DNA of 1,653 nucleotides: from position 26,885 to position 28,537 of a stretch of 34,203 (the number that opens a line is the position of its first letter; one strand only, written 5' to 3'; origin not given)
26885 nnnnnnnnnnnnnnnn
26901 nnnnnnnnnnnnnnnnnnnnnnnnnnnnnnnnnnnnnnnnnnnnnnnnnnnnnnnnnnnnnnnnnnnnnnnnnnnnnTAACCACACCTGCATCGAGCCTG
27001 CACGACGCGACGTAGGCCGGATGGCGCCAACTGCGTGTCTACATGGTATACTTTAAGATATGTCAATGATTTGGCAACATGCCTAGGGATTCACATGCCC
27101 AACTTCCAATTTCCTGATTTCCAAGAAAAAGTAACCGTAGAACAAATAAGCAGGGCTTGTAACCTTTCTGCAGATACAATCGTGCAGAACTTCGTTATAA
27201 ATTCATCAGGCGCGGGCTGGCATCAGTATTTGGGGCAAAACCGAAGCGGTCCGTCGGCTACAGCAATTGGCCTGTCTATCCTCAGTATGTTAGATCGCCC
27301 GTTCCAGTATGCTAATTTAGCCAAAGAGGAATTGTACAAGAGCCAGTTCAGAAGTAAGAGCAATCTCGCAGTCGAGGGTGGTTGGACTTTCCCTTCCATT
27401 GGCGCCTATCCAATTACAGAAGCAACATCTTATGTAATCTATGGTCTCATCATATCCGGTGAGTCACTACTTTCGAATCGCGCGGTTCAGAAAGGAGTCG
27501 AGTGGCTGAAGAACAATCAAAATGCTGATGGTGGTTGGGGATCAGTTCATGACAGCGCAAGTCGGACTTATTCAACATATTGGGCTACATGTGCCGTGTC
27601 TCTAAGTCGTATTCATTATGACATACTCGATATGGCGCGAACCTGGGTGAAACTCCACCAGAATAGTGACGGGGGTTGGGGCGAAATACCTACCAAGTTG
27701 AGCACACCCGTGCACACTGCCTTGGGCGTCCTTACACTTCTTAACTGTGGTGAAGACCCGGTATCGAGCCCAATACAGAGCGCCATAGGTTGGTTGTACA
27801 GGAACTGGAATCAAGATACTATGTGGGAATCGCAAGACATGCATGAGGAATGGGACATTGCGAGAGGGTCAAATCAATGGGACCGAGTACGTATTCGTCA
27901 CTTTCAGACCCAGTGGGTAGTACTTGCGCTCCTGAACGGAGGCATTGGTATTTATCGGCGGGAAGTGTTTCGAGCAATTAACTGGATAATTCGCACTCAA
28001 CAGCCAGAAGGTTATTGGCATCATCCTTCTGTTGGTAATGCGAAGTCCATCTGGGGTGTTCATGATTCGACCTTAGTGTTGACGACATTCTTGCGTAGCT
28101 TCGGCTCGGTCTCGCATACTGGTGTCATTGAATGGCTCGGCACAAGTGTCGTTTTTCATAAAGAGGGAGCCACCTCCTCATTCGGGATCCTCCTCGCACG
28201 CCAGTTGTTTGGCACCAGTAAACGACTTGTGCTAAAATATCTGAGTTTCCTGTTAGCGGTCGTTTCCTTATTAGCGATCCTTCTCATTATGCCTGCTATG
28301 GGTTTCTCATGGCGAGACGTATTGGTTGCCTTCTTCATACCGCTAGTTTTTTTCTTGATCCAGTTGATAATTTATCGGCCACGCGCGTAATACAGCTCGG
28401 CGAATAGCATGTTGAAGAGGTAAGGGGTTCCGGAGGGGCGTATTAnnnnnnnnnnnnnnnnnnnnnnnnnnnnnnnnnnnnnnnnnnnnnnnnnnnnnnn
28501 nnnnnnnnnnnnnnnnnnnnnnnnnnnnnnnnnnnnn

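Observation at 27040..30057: Foreign low-GC three-gene cassette (QW alpha/alpha-barrel membrane protein + HIT + cytidylate kinase): candidate uncharacterised nucleotide-centred system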

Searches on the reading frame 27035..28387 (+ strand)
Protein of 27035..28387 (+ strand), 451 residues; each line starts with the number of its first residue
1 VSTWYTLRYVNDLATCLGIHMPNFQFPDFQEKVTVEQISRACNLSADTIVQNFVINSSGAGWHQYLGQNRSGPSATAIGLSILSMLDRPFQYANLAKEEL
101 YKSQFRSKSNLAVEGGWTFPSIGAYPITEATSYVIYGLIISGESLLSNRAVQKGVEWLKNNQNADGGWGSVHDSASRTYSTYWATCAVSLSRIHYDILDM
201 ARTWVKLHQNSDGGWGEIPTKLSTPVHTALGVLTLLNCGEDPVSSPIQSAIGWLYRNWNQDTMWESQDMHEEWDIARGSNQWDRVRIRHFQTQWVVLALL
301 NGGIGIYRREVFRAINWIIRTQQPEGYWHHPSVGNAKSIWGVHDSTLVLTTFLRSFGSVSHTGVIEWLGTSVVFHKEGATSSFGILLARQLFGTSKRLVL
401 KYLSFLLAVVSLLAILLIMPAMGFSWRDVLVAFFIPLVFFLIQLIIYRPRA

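Call 3: search_protein_families(library=pfam, proteins=[window:27035-28387:+], max_evalue=0.01)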
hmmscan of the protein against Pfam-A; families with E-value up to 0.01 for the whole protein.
window:27035-28387:+ (451 aa): 4 families
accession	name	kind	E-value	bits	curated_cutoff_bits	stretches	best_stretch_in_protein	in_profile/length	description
PF13243.12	SQHop_cyclase_C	-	1.5e-19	70.6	26.1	3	232-331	194-287/319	Squalene-hopene cyclase C-terminal domain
PF00432.27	Prenyltrans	-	1.4e-08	35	26.5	1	80-256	36-207/304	Prenyltransferase alpha-alpha toroid domain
PF07678.20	TED_complement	-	3.4e-07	30.1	22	0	129-174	261-302/312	A-macroglobulin TED domain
PF13249.12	SQHop_cyclase_N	-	2.4e-05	24.1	26.2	0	148-175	44-71/291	Squalene-hopene cyclase N-terminal domain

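Call 4: search_protein_families(library=padloc, proteins=[window:27035-28387:+], max_evalue=0.1)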
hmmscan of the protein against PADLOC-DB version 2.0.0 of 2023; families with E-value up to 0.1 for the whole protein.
window:27035-28387:+ (451 aa): 0 families

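Call 5: search_protein_families(library=ncbifam, proteins=[window:27035-28387:+], max_evalue=0.01)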
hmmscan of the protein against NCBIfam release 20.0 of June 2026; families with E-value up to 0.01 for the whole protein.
window:27035-28387:+ (451 aa): 5 families
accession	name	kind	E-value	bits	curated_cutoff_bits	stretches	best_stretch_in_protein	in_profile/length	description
TIGR01787.1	squalene_cyclas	subfamily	8.7e-17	61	322.7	2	130-175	489-534/622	squalene/oxidosqualene cyclases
TIGR01507.1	hopene_cyclase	equivalog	1e-13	50.6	431.1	3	149-267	474-603/640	squalene--hopene cyclase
NF053823.1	SCO2321_fam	equivalog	9.5e-13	47.8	300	2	128-187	101-157/405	SCO2321 family membrane protein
TIGR03463.1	osq_cycl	subfamily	3.9e-10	38.6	851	1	125-176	502-552/634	2,3-oxidosqualene cyclase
TIGR02474.1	pec_lyase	equivalog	0.0063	16.2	189.8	0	149-181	68-98/295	pectate lyase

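Call 9: find_homologous_proteins(query=window:27095-28387:+)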
Query window:27095-28387:+ (431 aa): 71 proteins with E <= 0.001 among 8000 candidates.
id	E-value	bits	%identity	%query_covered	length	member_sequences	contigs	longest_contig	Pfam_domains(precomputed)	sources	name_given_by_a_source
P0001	1.1e-293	991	100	100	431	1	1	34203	PF07678.21,PF13243.13,PF00432.28,PF13249.13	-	-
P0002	6.9e-148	511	53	97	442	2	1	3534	PF13243.13,PF00432.28,PF13249.13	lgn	-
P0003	1.0e-109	385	44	92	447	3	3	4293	PF13243.13,PF00432.28,PF13249.13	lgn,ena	-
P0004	7.7e-71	257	38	90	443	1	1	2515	PF07678.21,PF13243.13,PF00432.28,PF13249.13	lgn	-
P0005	5.2e-32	129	26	99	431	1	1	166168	PF13243.13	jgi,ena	-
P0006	1.4e-25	108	29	74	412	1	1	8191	PF13243.13,PF00432.28,PF13249.13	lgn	-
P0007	7.9e-23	99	31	68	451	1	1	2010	PF07678.21,PF13243.13,PF00432.28,PF13249.13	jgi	jgi:prenyltransferase beta subunit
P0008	1.8e-22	98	30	68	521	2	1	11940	PF13243.13,PF00432.28,PF13249.13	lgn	-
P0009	2.0e-20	91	26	90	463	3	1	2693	PF13243.13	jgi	-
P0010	1.5e-12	65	28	52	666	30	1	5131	PF07678.21,PF13243.13,PF00432.28,PF13249.13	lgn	-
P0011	2.7e-11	61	26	47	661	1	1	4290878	PF07678.21,PF13243.13,PF00432.28,PF13249.13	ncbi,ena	-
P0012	1.1e-10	59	23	50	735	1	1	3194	PF07678.21,PF13243.13,PF00432.28,PF13249.13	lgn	-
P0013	2.6e-10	58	23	50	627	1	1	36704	PF07678.21,PF13243.13,PF00432.28,PF13249.13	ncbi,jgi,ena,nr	ncbi:MAG TPA: squalene--hopene cyclase [Ktedonobacteraceae bacterium]|nr:squalene--hopene cyclase [K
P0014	3.7e-10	57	29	33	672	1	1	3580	PF07678.21,PF13243.13,PF00432.28,PF13249.13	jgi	jgi:squalene-hopene/tetraprenyl-beta-curcumene cyclase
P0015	4.6e-10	57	28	33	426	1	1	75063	PF07678.21,PF13243.13,PF00432.28,PF13249.13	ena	-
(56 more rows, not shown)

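Call 10: find_encoding_contigs(protein=P0002, flank=10000)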
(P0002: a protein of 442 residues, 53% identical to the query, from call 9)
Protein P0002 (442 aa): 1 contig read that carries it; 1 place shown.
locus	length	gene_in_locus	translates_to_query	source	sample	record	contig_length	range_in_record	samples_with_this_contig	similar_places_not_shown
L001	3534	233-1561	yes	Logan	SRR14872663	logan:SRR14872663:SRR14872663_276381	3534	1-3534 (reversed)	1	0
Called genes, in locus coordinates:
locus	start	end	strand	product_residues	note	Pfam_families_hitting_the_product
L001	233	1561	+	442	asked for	PF00432:Prenyltrans (faint), PF13249:SQHop_cyclase_N (faint), PF13243:SQHop_cyclase_C (weak)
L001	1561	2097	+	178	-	PF01230:HIT (weak)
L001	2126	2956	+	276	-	PF02224:Cytidylate_kin, PF13189:Cytidylate_kin2, PF01202:SKI (faint)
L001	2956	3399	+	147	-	PF00293:NUDIX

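Call 11: find_encoding_contigs(protein=P0003, flank=10000)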
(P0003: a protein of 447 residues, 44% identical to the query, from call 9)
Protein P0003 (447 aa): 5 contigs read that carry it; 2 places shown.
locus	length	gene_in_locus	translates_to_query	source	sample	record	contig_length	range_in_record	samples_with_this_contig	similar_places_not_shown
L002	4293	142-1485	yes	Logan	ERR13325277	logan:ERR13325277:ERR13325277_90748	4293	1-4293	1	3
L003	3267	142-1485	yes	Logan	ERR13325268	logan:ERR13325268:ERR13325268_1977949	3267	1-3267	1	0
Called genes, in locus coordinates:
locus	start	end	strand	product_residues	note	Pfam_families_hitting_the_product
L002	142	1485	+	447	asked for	PF00432:Prenyltrans (weak), PF13243:SQHop_cyclase_C (weak), PF13249:SQHop_cyclase_N (faint), PF13243:SQHop_cyclase_C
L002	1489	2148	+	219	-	PF01230:HIT (faint)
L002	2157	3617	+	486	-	PF02224:Cytidylate_kin, PF13189:Cytidylate_kin2, PF13238:AAA_18 (faint), PF00293:NUDIX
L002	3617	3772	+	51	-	-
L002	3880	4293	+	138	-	?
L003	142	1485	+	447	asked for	PF00432:Prenyltrans (weak), PF13243:SQHop_cyclase_C (weak), PF13249:SQHop_cyclase_N (faint), PF13243:SQHop_cyclase_C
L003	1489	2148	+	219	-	PF01230:HIT (faint)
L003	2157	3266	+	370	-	?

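Call 12: find_encoding_contigs(protein=P0005, flank=10000)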
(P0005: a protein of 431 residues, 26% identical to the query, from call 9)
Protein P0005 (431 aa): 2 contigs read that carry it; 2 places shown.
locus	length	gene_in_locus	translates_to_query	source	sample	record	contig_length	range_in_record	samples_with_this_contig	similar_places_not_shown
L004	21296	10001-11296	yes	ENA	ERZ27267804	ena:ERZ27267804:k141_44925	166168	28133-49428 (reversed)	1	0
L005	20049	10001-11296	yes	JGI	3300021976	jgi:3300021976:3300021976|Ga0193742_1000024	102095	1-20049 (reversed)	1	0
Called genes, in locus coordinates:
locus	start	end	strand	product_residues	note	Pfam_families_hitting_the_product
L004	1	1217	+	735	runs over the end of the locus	PF22019:GlgB_N, PF02922:CBM_48, PF00128:Alpha-amylase, PF02806:Alpha-amylase_C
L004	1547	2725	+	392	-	PF07690:MFS_1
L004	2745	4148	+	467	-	PF04228:Zn_peptidase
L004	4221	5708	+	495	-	-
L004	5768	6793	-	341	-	PF00224:PK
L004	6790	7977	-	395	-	PF00586:AIRS, PF02769:AIRS_C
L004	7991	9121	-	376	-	PF04677:CwfJ_C_1, PF01230:HIT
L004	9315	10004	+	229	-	PF05724:TPMT (weak), PF13489:Methyltransf_23, PF03848:TehB (weak), PF05175:MTS (weak), PF13847:Methyltransf_31, PF08241:Methyltransf_11, PF08242:Methyltransf_12, PF13649:Methyltransf_25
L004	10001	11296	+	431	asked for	PF13243:SQHop_cyclase_C (faint)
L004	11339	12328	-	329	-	PF00085:Thioredoxin, PF13098:Thioredoxin_2 (faint), PF14561:TPR_20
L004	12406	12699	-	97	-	PF01910:Thiamine_BP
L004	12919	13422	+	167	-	PF12802:MarR_2, PF01047:MarR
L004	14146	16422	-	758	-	PF13088:BNR_2 (weak), PF00754:F5_F8_type_C, PF22633:F5_F8_type_C_2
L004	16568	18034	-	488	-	PF01532:Glyco_hydro_47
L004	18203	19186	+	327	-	PF00356:LacI, PF00532:Peripla_BP_1, PF13407:Peripla_BP_4, PF13377:Peripla_BP_3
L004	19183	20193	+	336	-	PF07883:Cupin_2 (faint), PF12852:Cupin_6 (faint), PF21621:MPI_cupin_dom (weak)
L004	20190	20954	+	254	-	PF00005:ABC_tran, PF02463:SMC_N (faint), PF13304:AAA_21 (faint)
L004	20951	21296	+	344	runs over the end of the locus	PF02653:BPD_transp_2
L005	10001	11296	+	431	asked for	PF13243:SQHop_cyclase_C (faint)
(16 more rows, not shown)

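Call 13: find_encoding_contigs(protein=P0001, flank=10000)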
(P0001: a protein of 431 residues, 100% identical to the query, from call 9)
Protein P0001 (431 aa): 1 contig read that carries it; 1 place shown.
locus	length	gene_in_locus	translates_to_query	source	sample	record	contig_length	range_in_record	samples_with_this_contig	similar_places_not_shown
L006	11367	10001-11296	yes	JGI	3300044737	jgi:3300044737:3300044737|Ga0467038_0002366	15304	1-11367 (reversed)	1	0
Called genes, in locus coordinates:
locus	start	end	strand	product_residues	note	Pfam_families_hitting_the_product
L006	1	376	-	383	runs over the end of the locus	PF12679:ABC2_membrane_2, PF12698:ABC2_membrane_3, PF01061:ABC2_membrane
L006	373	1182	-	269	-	PF00005:ABC_tran, PF13304:AAA_21 (weak)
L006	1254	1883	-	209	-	PF00440:TetR_N, PF14246:TetR_C_7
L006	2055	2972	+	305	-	PF00005:ABC_tran, PF13304:AAA_21, PF13732:DrrA1-3_C (weak)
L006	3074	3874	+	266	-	PF01061:ABC2_membrane, PF12679:ABC2_membrane_2, PF12730:ABC2_membrane_4 (weak), PF12698:ABC2_membrane_3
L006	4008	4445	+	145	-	-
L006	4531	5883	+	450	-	PF00070:Pyr_redox (faint), PF01266:DAO (weak), PF01593:Amino_oxidase, PF03486:HI0933_like (faint), PF07992:Pyr_redox_2 (faint), PF12831:FAD_oxidored, PF13450:NAD_binding_8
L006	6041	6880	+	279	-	PF00395:SLH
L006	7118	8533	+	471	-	PF01595:CNNM, PF00571:CBS, PF03471:CorC_HlyC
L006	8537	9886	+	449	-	PF01479:S4, PF00849:PseudoU_synth_2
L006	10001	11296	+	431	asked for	PF00432:Prenyltrans (weak), PF13243:SQHop_cyclase_C (weak), PF07678:TED_complement (faint), PF13249:SQHop_cyclase_N (faint), PF13243:SQHop_cyclase_C (weak)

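Call 14: find_encoding_contigs(protein=P0004, flank=10000)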
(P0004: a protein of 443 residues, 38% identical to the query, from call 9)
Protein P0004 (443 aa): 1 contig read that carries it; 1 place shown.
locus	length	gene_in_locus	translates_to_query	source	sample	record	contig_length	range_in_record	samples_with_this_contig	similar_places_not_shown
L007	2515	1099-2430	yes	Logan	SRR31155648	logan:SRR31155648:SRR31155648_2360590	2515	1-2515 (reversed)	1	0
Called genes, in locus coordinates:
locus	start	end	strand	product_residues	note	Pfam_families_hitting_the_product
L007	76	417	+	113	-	PF07659:DUF1599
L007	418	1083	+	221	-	-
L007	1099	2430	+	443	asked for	PF00432:Prenyltrans (weak), PF07678:TED_complement (faint), PF13249:SQHop_cyclase_N, PF13243:SQHop_cyclase_C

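Call 15: find_encoding_contigs(protein=P0006, flank=10000)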
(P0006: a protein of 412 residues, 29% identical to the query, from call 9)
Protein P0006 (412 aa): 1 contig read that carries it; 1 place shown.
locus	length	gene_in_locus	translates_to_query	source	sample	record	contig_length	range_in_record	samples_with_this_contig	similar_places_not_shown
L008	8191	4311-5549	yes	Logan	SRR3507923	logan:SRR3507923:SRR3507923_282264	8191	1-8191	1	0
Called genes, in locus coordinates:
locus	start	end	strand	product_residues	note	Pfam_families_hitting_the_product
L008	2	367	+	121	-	?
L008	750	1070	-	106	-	-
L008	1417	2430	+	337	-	PF13469:Sulfotransfer_3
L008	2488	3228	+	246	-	PF02511:Thy1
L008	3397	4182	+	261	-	PF13340:DUF4096, PF01609:DDE_Tnp_1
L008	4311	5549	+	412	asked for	PF13243:SQHop_cyclase_C, PF00432:Prenyltrans (faint), PF13249:SQHop_cyclase_N, PF13243:SQHop_cyclase_C (weak)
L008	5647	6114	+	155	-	PF00293:NUDIX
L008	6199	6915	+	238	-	PF01230:HIT (weak)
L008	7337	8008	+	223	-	PF13613:HTH_Tnp_4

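Call 18: search_protein_families(library=pfam, proteins=[L007:76-417:+, L007:418-1083:+, L002:3880-4293:+, L002:2157-3617:+, L008:1417-2430:+, L008:6199-6915:+, L004:7991-9121:-, L004:6790-7977:-, L004:5768-6793:-, L004:4221-5708:+], max_evalue=0.01)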
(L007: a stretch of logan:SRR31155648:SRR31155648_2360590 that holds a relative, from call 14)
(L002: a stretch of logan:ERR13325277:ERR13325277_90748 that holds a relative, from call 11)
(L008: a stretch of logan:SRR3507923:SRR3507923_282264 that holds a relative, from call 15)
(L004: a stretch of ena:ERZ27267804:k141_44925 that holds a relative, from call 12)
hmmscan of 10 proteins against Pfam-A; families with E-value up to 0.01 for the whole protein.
L007:76-417:+ (113 aa): 1 family
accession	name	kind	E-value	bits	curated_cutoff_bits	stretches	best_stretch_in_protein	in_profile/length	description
PF07659.16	DUF1599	-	1.1e-26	93.3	25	1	31-95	1-61/61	Nucleotide modification associated domain 1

L007:418-1083:+ (221 aa): 3 families
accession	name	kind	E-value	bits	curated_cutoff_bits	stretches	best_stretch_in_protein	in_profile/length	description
PF11969.13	DcpS_C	-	0.00043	21.1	24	1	23-125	4-103/114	Scavenger mRNA decapping enzyme C-term binding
PF01230.28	HIT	-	0.0027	18.7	21.5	0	34-123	7-94/98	HIT domain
PF04677.20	CwfJ_C_1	-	0.0031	17.8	21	1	42-129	36-114/122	Protein similar to CwfJ C-terminus 1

L002:3880-4293:+ (138 aa): 0 families

L002:2157-3617:+ (486 aa): 10 families
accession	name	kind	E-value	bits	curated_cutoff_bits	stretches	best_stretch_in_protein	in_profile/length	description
PF02224.24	Cytidylate_kin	-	4.3e-69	232.9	26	1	9-225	1-209/211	Cytidylate kinase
PF00293.34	NUDIX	-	1.1e-20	74.4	21.1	1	239-356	5-123/134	NUDIX domain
PF13189.12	Cytidylate_kin2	-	6.9e-09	36.6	28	1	9-189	2-149/176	Cytidylate kinase-like family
PF13238.12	AAA_18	-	1.9e-06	28.8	29.4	1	9-162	1-107/128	AAA domain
PF01202.28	SKI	-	4.1e-05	24.2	22.1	1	16-38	2-24/159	Shikimate kinase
PF14815.12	NUDIX_4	-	5.4e-05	23.4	35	1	242-294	3-54/113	NUDIX domain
PF13207.12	AAA_17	-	7.1e-05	23.5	27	1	13-45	2-34/136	AAA domain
PF22327.2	Nudt16-like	-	0.00034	21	27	1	260-301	31-73/161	U8 snoRNA-decapping enzyme-like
PF08532.16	Glyco_hydro_42M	-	0.0026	17.7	25.8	0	74-133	28-88/207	Beta-galactosidase trimerisation domain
PF00406.28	ADK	-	0.0029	18.2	26.8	1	13-54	3-44/151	Adenylate kinase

L008:1417-2430:+ (337 aa): 2 families
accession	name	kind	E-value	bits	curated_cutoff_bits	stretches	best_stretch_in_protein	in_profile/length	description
PF13469.12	Sulfotransfer_3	-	2.5e-23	83.9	27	1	8-216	3-215/216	Sulfotransferase family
PF00685.33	Sulfotransfer_1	-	0.0031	17.4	22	0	135-208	90-176/255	Sulfotransferase domain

L008:6199-6915:+ (238 aa): 3 families
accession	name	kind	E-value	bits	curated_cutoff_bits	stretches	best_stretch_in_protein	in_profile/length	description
PF01230.28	HIT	-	4.1e-07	31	21.5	1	42-136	3-94/98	HIT domain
PF11969.13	DcpS_C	-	4.5e-05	24.3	24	1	42-135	11-100/114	Scavenger mRNA decapping enzyme C-term binding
PF04677.20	CwfJ_C_1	-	0.0046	17.3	21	1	61-115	42-95/122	Protein similar to CwfJ C-terminus 1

L004:7991-9121:- (376 aa): 3 families
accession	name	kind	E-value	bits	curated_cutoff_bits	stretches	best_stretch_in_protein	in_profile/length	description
PF01230.28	HIT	-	2.5e-08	34.9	21.5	1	186-275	7-94/98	HIT domain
PF04677.20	CwfJ_C_1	-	4.6e-08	33.4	21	1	163-280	12-113/122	Protein similar to CwfJ C-terminus 1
PF11969.13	DcpS_C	-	0.00084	20.2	24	1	185-274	14-100/114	Scavenger mRNA decapping enzyme C-term binding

L004:6790-7977:- (395 aa): 2 families
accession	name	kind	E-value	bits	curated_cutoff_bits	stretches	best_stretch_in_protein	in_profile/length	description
PF00586.29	AIRS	-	2.2e-20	73.6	24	1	65-179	1-112/112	AIR synthase related protein, N-terminal domain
PF02769.27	AIRS_C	-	6.8e-08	33.3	23.1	1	191-341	1-145/156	AIR synthase related protein, C-terminal domain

L004:5768-6793:- (341 aa): 2 families
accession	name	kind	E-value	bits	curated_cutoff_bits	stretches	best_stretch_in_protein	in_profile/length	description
PF00224.27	PK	-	7.4e-56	190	30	1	6-317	8-323/328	Pyruvate kinase, barrel domain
PF03328.21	HpcH_HpaI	-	0.00053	19.8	25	1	176-239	79-146/221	HpcH/HpaI aldolase/citrate lyase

L004:4221-5708:+ (495 aa): 1 family
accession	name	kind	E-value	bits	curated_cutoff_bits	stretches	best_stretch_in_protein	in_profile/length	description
PF04228.19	Zn_peptidase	-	5e-05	23.4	23.2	1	77-209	82-219/290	Putative neutral zinc metallopeptidase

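Call 37: search_solved_structures(query=A3, max_evalue=0.1)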
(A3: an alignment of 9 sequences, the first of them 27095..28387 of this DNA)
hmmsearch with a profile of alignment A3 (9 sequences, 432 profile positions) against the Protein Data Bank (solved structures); distinct sequences matched with E-value up to 0.1: 74 (the best 60 are shown).
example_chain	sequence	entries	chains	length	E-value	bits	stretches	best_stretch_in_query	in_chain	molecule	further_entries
1gsz_A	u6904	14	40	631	1.2e-34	122.9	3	107-246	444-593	SQUALENE--HOPENE CYCLASE | SQUALENE-HOPENE CYCLASE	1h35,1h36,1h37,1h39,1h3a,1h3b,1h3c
2sqc_A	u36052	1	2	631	3.7e-34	121.3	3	107-246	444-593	SQUALENE-HOPENE CYCLASE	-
3sqc_A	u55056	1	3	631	4.1e-34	121.2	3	107-246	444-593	SQUALENE--HOPENE CYCLASE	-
8pak_A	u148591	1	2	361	5.2e-22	81.3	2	118-248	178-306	Squalene--hopene cyclase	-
7xr7_A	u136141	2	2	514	2.9e-20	75.5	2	63-223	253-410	SQHop_cyclase_C domain-containing protein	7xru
8zg0_A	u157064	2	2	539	3e-20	75.5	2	63-223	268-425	Squalene cyclase C-terminal domain-containing protein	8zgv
8zg1_A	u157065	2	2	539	3.1e-20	75.4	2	63-223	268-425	Squalene cyclase C-terminal domain-containing protein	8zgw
8paj_A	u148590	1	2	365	9.7e-20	73.8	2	112-246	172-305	Squalene-hopene/tetraprenyl-beta-curcumene cyclase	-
7xq4_A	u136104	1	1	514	1.4e-19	73.2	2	63-223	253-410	SQHop_cyclase_C domain-containing protein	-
7xqz_A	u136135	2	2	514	3.7e-19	71.9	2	63-222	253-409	SQHop_cyclase_C domain-containing protein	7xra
8zg5_A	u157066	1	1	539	4.1e-19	71.7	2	63-222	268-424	Squalene cyclase C-terminal domain-containing protein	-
8j5z_A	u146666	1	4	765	3.2e-15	58.9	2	77-159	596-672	Terpene cyclase/mutase family member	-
1w6k_A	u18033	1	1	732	1.3e-14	56.9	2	57-195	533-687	LANOSTEROL SYNTHASE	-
1w6j_A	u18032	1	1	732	1.6e-14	56.6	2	57-195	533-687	LANOSTEROL SYNTHASE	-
6vpt_A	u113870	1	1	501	6e-13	51.4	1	110-242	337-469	Cyclase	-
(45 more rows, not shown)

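Call 44: predict_structure(alignment_id=A3)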
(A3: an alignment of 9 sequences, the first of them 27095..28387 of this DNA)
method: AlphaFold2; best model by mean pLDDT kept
length: 431 residues; sequences in the alignment: 9
mean_pLDDT: 81.6   pTM: 0.76
mean pLDDT of the five models: 81.6, 81.4, 81.1, 80.0, 78.1
residues with pLDDT >= 90: 210; 70-90: 115; 50-70: 76; < 50: 30
segments of 3 or more residues with pLDDT < 50: 1-9, 345-348, 350-352, 428-431
pLDDT, mean of each block of 10 residues (from residue 1): 37 82 97 92 91 95 94 96 78 75 79 96 89 94 94 92 96 92 97 94 95 97 93 87 61 77 82 92 77 90 91 85 95 71 48 51 52 66 70 71 71 70 62 35
secondary structure, 60 per line:
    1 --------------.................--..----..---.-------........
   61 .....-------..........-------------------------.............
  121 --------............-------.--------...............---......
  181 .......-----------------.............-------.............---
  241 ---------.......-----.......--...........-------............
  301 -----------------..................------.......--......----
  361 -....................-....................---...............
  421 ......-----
elements in order: H15-31 H53-65 H73-82 H108-120 H129-140 H158-171 H175-187 H205-217 H225-237 E250-256 E262-268 H271-281 H289-300 H319-335 E342-348 E351-356 H362-381 H383-402 H406-426
